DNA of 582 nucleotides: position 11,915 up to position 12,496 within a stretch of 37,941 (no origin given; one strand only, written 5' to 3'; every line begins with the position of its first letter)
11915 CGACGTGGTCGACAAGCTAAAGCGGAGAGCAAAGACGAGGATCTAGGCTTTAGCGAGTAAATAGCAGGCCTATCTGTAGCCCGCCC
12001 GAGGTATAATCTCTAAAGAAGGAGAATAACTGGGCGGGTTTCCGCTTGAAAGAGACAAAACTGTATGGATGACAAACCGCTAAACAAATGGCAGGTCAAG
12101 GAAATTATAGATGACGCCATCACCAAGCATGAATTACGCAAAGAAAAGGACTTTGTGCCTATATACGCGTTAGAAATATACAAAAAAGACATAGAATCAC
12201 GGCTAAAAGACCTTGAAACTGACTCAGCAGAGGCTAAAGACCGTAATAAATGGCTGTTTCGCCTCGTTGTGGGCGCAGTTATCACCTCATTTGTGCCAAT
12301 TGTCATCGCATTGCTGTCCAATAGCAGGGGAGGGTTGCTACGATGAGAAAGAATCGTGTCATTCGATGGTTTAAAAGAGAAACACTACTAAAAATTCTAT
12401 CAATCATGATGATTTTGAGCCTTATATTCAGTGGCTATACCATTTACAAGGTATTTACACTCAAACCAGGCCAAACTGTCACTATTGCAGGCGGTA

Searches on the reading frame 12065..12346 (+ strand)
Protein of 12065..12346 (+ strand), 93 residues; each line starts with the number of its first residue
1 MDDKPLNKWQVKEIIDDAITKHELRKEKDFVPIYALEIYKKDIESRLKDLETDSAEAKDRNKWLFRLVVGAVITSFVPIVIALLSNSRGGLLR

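Call 41: search_protein_families(library=pfam, proteins=[window:12065-12346:+], max_evalue=0.01)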
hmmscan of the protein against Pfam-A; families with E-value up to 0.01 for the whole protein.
window:12065-12346:+ (93 aa): 1 family
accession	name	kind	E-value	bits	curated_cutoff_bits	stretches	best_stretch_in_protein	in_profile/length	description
PF10779.14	XhlA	-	0.00011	22.7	34.7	1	33-77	20-64/67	Haemolysin XhlA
